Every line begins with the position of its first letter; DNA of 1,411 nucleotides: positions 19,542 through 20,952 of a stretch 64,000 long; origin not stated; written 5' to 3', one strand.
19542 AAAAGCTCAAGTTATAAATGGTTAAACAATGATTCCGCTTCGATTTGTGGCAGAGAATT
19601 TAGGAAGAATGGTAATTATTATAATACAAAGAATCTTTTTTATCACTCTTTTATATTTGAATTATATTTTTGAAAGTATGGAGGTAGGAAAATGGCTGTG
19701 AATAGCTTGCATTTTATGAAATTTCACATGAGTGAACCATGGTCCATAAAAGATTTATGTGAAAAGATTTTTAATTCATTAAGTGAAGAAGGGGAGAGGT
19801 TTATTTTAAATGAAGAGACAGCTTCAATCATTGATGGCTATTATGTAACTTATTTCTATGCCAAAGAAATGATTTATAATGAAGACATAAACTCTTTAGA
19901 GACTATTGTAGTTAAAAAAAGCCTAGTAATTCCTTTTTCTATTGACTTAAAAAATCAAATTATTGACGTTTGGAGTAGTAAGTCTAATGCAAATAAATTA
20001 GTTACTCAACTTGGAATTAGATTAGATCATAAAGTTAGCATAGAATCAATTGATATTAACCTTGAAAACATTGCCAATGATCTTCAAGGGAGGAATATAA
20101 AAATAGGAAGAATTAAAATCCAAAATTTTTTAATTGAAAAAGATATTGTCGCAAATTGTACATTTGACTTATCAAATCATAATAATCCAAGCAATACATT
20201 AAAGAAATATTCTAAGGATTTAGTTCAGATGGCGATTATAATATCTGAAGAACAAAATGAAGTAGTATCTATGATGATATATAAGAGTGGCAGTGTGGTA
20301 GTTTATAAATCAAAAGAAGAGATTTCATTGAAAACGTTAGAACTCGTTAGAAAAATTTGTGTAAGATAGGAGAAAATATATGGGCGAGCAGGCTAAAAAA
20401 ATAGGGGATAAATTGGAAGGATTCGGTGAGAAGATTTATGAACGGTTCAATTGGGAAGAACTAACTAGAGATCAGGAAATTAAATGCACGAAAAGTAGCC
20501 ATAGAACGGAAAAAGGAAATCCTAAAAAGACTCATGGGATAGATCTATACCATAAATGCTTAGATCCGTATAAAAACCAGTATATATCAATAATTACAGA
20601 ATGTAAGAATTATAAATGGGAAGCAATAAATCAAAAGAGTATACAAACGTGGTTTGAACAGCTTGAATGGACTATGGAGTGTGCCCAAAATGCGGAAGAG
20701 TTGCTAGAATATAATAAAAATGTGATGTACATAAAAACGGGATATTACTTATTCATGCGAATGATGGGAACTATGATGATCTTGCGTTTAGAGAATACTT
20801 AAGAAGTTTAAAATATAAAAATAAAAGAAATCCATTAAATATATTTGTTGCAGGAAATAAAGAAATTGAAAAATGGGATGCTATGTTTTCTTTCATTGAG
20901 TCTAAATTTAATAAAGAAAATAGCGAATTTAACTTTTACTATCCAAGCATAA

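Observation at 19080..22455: Compact operon of three (ORF-split four) unknown proteins beside a type IV restriction gene: candidate novel defence module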

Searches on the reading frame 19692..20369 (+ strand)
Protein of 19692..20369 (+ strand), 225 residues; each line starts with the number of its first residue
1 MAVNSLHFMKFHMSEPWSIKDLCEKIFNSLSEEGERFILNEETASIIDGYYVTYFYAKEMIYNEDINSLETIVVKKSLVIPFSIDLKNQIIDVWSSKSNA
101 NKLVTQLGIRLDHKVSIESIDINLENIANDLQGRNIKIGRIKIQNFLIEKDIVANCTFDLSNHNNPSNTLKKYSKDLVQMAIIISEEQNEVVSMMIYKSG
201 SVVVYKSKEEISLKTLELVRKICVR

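Call 4: search_protein_families(library=pfam, proteins=[window:19692-20369:+], max_evalue=0.1)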
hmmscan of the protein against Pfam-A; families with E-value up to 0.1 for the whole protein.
window:19692-20369:+ (225 aa): 2 families
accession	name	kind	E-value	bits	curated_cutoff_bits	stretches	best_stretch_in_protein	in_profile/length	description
PF00352.27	TBP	-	0.0062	16.8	22.9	1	141-214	2-72/85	Transcription factor TFIID (or TATA-binding protein, TBP)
PF09370.16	PEP_hydrolase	-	0.077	12.6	33.8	0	23-120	96-190/267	Phosphoenolpyruvate hydrolase-like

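Call 5: search_protein_families(library=padloc, proteins=[window:19692-20369:+], max_evalue=0.1)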
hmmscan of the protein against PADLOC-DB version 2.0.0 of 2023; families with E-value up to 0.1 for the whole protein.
window:19692-20369:+ (225 aa): 1 family
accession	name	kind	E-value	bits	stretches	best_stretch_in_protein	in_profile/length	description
PDLC01346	Cas6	-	0.017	13.3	1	123-183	74-133/191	"CAS-I,CAS-II,CAS-III,CAS-IV,CAS-V,CAS-VI; crRNAmaturation"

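Call 8: search_protein_families(library=ncbifam, proteins=[window:19692-20369:+], max_evalue=1)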
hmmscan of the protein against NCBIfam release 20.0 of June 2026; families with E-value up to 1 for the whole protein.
window:19692-20369:+ (225 aa): 2 families
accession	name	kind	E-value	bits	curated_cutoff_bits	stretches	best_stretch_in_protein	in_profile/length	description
NF000948.0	PRK00095.1-1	equivalog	0.0054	15.7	701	1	57-157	475-568/625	DNA mismatch repair endonuclease MutL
NF010921.0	PRK14341.1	equivalog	0.088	12.2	230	1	66-126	114-178/230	lipoyl(octanoyl) transferase LipB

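Call 9: search_protein_families(library=pfam, proteins=[window:19692-20369:+], max_evalue=10)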
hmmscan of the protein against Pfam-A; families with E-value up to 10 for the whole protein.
window:19692-20369:+ (225 aa): 3 families
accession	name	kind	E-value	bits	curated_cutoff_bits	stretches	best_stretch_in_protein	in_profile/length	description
PF00352.27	TBP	-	0.0062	16.8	22.9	1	141-214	2-72/85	Transcription factor TFIID (or TATA-binding protein, TBP)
PF09370.16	PEP_hydrolase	-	0.077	12.6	33.8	1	23-120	96-190/267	Phosphoenolpyruvate hydrolase-like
PF08676.16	MutL_C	-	0.16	12.1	25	1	57-113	25-80/142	MutL C terminal dimerisation domain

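Call 17: find_homologous_proteins(query=window:19692-20369:+)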
Query window:19692-20369:+ (225 aa): 15 proteins with E <= 0.001 among 301 candidates.
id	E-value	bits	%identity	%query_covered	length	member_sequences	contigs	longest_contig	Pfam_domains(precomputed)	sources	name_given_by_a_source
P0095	8.6e-138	475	100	100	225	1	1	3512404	-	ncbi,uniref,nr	ncbi:hypothetical protein [Aminipila terrae]|uniref:Uncharacterized protein n=1 Tax=Aminipila terrae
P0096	5.4e-93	328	67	100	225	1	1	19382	-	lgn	-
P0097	1.3e-77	278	55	100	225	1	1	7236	-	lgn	-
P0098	3.8e-74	267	56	100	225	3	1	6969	-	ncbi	ncbi:MAG TPA: hypothetical protein VIK86_06280 [Candidatus Paceibacterota bacterium]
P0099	1.6e-71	258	56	100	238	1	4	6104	-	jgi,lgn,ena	jgi:hypothetical protein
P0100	3.0e-69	251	54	100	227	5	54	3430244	-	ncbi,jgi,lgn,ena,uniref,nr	ncbi:hypothetical protein P5E54_09825 [Clostridium perfringens]|uniref:hypothetical protein n=1 Tax=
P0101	2.7e-68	248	50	100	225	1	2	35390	-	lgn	-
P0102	1.6e-67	245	54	96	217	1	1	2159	-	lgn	-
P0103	3.2e-67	244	52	100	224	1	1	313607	-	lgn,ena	-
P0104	3.9e-65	237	49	100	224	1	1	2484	-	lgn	-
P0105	5.6e-65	237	50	100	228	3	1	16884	-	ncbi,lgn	-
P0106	3.6e-60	221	50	96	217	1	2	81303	-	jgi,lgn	jgi:hypothetical protein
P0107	4.1e-57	211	47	100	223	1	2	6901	-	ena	-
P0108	6.1e-55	204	43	100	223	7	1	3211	-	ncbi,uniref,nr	ncbi:hypothetical protein [Terrisporobacter sp.]|uniref:hypothetical protein n=1 Tax=Terrisporobacte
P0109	5.0e-51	191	45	99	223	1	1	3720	-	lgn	-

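Call 19: search_protein_families(library=pfam, proteins=[P0100], max_evalue=10)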
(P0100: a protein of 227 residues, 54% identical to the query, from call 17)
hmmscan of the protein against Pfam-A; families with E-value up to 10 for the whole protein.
P0100 (227 aa): 1 family
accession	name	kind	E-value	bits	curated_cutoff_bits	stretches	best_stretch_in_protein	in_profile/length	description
PF23099.1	UTP20_C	-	0.0056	16.4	27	1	60-194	47-168/308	Small subunit processome component 20 homolog, C-terminal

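Call 34: predict_structure(alignment_id=A2)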
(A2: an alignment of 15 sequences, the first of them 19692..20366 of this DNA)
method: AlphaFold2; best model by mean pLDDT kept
length: 225 residues; sequences in the alignment: 15
mean_pLDDT: 89.4   pTM: 0.81
mean pLDDT of the five models: 89.4, 88.7, 87.3, 82.4, 77.3
residues with pLDDT >= 90: 151; 70-90: 66; 50-70: 6; < 50: 2
segments of 3 or more residues with pLDDT < 50: none
pLDDT, mean of each block of 10 residues (from residue 1): 79 92 86 80 92 90 92 90 93 91 93 93 93 87 89 91 89 94 87 93 86 85 87
secondary structure, 60 per line:
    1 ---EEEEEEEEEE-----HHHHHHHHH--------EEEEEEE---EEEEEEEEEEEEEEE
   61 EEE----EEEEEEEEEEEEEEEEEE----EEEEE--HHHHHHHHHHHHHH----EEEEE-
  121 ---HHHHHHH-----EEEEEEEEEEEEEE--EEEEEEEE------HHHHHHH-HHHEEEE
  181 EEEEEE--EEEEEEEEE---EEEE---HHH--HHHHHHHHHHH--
elements in order: E4-13 H19-27 E36-42 E46-63 E68-85 E90-94 H97-110 E115-119 H124-130 E136-149 E152-159 H166-172 E177-186 E189-197 E201-204 H213-223

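Call 47: search_protein_families(library=padloc, alignment_id=A2, max_evalue=1)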
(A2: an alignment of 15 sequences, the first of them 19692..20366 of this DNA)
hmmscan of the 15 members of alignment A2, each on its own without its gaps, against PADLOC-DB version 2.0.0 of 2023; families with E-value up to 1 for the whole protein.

A. member 1, window:19692-20366:+ (225 aa): 1 family
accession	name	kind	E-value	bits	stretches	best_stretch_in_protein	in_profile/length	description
PDLC01346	Cas6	-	0.017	13.3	1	123-183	74-133/191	"CAS-I,CAS-II,CAS-III,CAS-IV,CAS-V,CAS-VI; crRNAmaturation"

B. families by the number of members that match (of 15 scanned): 3 families
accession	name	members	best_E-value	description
PDLC00894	JAB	1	0.0092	JAB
PDLC01346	Cas6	1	0.017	"CAS-I,CAS-II,CAS-III,CAS-IV,CAS-V,CAS-VI; crRNAmaturation"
PDLC02499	BrxF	1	0.3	BrxF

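Call 93: fold_search(model_id=the predicted structure, library=pdb)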
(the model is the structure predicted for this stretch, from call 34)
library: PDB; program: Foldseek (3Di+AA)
matches with E <= 10: 915; with E <= 0.001: 4
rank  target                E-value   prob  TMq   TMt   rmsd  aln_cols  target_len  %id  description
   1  2owl_A                2.4e-07  1.00  0.47  0.37   9.9       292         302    9  Crystal structure of E. coli RdgC (released 2007-03-20)
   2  2owl_B                7.7e-07  1.00  0.49  0.40   9.9       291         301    9  Crystal structure of E. coli RdgC (released 2007-03-20)
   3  2owy_A                3.5e-06  1.00  0.47  0.37   8.8       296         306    9  The recombination-associated protein RdgC adopts a novel toroidal architecture for DNA binding (released 2007-11-20)
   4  4it3                  2.3e-04  1.00  0.37  0.38  14.5       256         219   11  Crystal Structure of Iml3 from S. cerevisiae (released 2013-10-16)
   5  7pkn_N                5.7e-03  1.00  0.41  0.31   8.0       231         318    9  Structure of the human CCAN deltaCT complex (released 2022-04-27)
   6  4v5o_AJ               1.5e-02  0.51  0.14  0.25  15.8       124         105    9  CRYSTAL STRUCTURE OF THE EUKARYOTIC 40S RIBOSOMAL SUBUNIT IN COMPLEX WITH INITIATION FACTOR 1. (released 2014-07-09)
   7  7r5v_N                2.1e-02  0.96  0.39  0.31   8.1       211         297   10  Structure of the human CCAN CENP-A alpha-satellite complex (released 2022-04-27)
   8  6tmf_M                3.1e-02  0.38  0.15  0.26  16.9       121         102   12  Structure of an archaeal ABCE1-bound ribosomal post-splitting complex (released 2020-02-12)
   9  4uje_BU               3.9e-02  0.23  0.13  0.21  15.5       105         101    8  Regulation of the mammalian elongation cycle by 40S subunit rolling: a eukaryotic-specific ribosome rearrangement (released 2014-07-16)
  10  7qoo_N                4.6e-02  0.94  0.40  0.30   9.9       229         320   10  Structure of the human inner kinetochore CCAN complex (released 2022-06-08)
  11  4rx6_B                6.1e-02  0.38  0.14  0.23  13.8       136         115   10  Structure of B. subtilis GlnK-ATP complex to 2.6 Angstrom (released 2015-12-30)
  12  3ub1_B                7.2e-02  0.14  0.17  0.15  20.6       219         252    9  Ntf2 like protein involved in plasmid conjugation (released 2012-02-08)
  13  3c6k_A                8.0e-02  0.51  0.27  0.20  13.7       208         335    7  Crystal structure of human spermine synthase in complex with spermidine and 5-methylthioadenosine (released 2008-02-19)
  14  5jql_E                9.0e-02  0.41  0.19  0.23  17.7       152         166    8  Crystal Structure of Phosphatidic acid Transporter Ups1/Mdm35 Void of Bound Phospholipid from Saccharomyces Cerevisiae (released 2017-07-12)
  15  3ub1_C                9.5e-02  0.10  0.16  0.14  21.7       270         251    8  Ntf2 like protein involved in plasmid conjugation (released 2012-02-08)
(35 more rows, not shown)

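Call 101: search_solved_structures(query=A2, max_evalue=1)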
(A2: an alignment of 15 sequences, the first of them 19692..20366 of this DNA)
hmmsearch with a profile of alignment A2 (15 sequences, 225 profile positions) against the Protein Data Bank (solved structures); distinct sequences matched with E-value up to 1: 0.

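Call 103: search_protein_representatives(alignment_id=A2)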
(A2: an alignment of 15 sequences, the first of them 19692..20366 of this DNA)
Query: 15 sequences, 225 profile positions. Proteins with E-value up to 0.001 (for the whole library): 155; up to 1e-10: 80; up to 1e-30: 12. The best 150 are listed.
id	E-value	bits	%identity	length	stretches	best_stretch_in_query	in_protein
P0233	4.3e-84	298.0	-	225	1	1-225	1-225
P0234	6.2e-66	238.6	-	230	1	1-224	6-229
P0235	1.4e-56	208.0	-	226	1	1-224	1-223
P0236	1.7e-52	194.6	-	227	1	1-224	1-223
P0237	6.3e-44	166.6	-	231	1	1-224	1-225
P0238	1.7e-38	148.8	-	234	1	1-224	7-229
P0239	2.5e-36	141.8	-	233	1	1-222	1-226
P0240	1.7e-34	135.8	-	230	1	1-223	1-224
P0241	2.1e-34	135.5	-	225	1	1-223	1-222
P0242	1.6e-32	129.3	-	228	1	1-220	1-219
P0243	2.4e-31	125.5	-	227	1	1-223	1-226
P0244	3.3e-31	125.0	-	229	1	1-224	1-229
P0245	4.5e-30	121.3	-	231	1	1-223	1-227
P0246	6.4e-30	120.8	-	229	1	1-223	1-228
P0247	9.6e-30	120.2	-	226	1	1-220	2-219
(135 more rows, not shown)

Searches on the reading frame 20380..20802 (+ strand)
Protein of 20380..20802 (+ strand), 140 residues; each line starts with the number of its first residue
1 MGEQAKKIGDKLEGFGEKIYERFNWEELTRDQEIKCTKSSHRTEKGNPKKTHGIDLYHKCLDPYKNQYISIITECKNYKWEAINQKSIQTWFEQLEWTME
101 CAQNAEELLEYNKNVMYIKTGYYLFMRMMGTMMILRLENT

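Call 4: search_protein_families(library=pfam, proteins=[window:20380-20802:+], max_evalue=0.1)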
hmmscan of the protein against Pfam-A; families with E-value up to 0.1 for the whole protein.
window:20380-20802:+ (140 aa): 0 families

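Call 5: search_protein_families(library=padloc, proteins=[window:20380-20802:+], max_evalue=0.1)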
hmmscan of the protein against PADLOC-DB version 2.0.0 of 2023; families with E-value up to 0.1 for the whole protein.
window:20380-20802:+ (140 aa): 1 family
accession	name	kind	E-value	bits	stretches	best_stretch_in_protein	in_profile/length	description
PDLC03004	Hp1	-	8.6e-08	30.1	1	15-109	15-105/333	-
